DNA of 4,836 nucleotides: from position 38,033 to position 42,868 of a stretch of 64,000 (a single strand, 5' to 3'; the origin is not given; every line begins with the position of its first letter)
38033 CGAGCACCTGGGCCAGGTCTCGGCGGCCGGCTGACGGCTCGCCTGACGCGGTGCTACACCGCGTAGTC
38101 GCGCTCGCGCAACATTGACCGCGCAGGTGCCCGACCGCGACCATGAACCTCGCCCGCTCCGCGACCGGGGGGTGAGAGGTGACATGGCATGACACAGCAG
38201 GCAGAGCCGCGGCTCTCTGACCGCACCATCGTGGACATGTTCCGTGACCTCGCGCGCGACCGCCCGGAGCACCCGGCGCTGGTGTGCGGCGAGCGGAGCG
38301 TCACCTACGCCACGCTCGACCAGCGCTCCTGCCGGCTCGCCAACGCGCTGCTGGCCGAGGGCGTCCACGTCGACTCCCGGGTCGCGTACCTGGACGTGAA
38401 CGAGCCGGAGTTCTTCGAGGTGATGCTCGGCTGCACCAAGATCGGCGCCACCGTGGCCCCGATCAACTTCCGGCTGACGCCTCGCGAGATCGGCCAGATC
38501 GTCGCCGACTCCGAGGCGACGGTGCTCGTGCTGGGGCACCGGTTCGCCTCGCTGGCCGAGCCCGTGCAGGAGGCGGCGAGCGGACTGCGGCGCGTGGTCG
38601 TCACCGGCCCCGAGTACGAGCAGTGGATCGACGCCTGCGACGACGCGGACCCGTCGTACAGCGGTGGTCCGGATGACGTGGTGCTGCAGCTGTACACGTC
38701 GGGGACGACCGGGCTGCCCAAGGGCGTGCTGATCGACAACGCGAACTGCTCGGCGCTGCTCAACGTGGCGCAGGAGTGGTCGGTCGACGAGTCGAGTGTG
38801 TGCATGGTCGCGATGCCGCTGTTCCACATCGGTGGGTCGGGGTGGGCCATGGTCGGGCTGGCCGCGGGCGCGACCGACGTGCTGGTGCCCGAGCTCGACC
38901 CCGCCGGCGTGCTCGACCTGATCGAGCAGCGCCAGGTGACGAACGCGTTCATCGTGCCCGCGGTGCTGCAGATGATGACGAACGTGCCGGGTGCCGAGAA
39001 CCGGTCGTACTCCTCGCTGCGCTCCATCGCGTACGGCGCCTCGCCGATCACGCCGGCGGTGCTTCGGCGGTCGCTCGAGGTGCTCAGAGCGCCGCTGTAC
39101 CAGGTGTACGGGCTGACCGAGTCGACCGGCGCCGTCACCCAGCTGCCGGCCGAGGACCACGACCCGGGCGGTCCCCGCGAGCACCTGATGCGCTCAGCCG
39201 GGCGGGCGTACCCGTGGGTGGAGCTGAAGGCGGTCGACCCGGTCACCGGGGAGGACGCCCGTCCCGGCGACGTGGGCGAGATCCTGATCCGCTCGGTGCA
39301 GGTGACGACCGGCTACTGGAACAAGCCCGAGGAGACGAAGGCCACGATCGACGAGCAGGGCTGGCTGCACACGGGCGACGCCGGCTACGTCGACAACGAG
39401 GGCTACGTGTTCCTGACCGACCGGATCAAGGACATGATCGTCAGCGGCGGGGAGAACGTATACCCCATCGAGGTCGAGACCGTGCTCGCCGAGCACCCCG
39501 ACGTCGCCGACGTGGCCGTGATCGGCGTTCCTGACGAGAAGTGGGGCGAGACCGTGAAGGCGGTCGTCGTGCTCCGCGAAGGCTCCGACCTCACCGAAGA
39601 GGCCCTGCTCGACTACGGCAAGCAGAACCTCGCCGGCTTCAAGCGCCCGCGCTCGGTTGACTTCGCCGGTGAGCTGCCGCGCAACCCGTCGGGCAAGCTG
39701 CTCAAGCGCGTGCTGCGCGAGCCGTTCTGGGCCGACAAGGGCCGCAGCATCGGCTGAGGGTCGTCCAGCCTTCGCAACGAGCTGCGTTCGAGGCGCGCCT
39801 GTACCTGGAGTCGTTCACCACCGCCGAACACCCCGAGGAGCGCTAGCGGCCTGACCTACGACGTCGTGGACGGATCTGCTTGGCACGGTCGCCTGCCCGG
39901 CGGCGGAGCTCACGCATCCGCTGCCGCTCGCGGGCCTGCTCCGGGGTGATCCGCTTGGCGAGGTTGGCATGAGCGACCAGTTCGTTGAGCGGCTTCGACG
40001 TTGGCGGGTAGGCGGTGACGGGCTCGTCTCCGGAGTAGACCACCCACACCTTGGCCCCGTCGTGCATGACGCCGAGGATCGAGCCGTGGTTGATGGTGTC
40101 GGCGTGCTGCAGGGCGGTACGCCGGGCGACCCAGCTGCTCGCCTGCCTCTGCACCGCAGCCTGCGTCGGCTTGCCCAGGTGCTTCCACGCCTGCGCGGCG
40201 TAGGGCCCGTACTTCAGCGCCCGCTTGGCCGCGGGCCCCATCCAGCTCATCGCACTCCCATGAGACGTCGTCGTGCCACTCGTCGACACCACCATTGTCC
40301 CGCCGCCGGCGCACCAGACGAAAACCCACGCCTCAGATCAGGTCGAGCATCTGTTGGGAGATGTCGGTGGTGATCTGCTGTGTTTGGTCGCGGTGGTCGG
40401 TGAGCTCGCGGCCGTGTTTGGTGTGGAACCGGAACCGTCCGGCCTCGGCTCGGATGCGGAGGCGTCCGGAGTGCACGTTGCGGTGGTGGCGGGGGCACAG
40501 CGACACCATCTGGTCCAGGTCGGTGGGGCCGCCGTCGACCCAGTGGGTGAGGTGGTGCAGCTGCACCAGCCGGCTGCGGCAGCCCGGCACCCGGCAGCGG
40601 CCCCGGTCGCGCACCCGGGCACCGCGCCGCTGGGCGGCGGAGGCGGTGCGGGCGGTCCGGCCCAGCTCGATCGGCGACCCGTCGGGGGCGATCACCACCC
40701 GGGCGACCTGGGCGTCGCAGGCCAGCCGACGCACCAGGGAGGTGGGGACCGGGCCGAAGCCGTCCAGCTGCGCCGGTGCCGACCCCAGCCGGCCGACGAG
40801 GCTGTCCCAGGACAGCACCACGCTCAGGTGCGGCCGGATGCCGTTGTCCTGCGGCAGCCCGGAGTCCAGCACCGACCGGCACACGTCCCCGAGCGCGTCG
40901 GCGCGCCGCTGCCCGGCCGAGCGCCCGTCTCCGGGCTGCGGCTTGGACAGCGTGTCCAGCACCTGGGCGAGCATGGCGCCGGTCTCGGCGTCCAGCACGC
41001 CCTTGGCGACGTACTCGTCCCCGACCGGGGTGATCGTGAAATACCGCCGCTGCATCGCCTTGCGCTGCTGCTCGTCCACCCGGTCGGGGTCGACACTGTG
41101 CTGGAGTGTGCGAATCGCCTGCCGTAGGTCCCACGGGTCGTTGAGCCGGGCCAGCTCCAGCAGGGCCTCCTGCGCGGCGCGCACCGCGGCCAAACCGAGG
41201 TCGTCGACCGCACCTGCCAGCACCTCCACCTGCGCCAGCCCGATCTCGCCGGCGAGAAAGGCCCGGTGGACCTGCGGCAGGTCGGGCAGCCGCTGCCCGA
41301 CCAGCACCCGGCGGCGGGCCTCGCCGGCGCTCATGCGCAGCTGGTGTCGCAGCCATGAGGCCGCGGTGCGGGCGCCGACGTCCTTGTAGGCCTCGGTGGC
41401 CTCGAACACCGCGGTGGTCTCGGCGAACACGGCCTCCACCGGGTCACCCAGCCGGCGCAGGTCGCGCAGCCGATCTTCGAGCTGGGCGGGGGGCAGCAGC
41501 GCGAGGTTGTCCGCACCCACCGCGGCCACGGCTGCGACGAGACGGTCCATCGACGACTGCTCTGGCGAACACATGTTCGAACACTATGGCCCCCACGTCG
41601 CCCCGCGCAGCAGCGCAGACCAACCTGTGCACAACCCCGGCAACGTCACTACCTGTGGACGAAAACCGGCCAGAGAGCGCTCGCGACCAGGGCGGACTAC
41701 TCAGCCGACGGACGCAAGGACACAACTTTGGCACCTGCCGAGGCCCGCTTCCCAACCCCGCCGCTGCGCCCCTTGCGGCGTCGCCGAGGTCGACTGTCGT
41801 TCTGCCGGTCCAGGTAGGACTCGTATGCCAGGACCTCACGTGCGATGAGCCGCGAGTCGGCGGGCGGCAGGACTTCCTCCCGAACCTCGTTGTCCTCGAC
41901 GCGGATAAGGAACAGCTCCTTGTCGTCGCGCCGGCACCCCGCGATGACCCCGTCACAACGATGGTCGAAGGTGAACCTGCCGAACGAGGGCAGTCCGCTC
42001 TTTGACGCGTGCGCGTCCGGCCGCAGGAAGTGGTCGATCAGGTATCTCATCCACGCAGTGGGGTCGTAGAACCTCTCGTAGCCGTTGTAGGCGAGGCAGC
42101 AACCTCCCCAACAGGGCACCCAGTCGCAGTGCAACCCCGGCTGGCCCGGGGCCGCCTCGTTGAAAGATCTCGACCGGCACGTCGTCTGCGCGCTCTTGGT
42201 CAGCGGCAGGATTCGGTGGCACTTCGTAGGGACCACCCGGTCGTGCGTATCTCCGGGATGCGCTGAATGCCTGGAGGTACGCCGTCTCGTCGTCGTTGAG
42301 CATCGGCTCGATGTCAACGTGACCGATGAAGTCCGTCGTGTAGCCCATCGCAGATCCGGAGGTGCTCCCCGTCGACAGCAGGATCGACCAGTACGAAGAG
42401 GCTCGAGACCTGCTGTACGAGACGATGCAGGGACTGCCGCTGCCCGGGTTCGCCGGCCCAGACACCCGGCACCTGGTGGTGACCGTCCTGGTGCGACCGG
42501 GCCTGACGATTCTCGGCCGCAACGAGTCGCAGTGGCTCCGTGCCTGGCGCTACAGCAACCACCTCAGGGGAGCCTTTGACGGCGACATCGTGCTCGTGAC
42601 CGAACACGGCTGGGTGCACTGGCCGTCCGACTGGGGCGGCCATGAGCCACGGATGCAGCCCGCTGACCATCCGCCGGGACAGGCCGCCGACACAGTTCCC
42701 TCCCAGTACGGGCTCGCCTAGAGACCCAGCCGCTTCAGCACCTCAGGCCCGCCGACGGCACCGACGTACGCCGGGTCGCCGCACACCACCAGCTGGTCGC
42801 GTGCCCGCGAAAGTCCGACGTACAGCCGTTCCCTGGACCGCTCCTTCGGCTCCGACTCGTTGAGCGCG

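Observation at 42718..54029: The recC-recB-recD operon continues directly into an ERCC4 nuclease and a NERD-SF1 helicase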

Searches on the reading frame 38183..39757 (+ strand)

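Call 25: search_protein_families(library=pfam, proteins=[window:38183-39757:+], max_evalue=0.01)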
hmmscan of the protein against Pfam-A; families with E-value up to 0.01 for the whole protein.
window:38183-39757:+ (524 aa): 2 families
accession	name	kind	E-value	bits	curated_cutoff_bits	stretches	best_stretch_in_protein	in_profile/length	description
PF00501.34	AMP-binding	-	1.1e-81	275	29.9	1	21-379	2-384/384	AMP-binding enzyme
PF13193.12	AMP-binding_C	-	4e-22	79.4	24.5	1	430-505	1-76/76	AMP-binding enzyme C-terminal domain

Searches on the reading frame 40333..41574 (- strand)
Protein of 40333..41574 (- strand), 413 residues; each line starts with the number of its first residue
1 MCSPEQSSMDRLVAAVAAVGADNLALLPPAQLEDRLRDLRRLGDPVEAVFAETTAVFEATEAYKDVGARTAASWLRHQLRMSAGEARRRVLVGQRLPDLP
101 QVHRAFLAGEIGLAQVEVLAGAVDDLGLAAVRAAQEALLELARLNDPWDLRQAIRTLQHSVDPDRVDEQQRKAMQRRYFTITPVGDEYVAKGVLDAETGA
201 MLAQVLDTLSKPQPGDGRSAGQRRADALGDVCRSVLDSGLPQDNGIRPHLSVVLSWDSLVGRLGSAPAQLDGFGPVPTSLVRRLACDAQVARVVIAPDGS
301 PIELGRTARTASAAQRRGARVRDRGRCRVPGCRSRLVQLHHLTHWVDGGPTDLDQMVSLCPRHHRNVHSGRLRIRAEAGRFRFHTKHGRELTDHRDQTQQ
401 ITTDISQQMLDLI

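Call 25: search_protein_families(library=pfam, proteins=[window:40333-41574:-], max_evalue=0.01)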
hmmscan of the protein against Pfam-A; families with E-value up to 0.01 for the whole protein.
window:40333-41574:- (413 aa): 2 families
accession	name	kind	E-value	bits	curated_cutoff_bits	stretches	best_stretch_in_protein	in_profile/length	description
PF02720.22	DUF222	-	8.2e-42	144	24.4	1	48-323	16-306/306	Domain of unknown function (DUF222)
PF01844.29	HNH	-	5.1e-05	23.8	21.4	1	327-369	4-46/47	HNH endonuclease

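Call 63: search_protein_families(library=padloc, proteins=[window:40333-41574:-], max_evalue=0.001)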
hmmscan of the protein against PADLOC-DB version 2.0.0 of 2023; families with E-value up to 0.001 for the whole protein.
window:40333-41574:- (413 aa): 0 families

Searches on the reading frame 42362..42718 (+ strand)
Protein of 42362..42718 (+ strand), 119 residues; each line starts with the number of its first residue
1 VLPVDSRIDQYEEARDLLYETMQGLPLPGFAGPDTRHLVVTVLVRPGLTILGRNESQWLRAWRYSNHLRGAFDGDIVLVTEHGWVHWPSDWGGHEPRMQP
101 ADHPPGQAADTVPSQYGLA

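Call 88: search_protein_families(library=pfam, proteins=[window:42362-42718:+], max_evalue=0.1)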
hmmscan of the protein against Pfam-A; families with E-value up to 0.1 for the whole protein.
window:42362-42718:+ (119 aa): 0 families
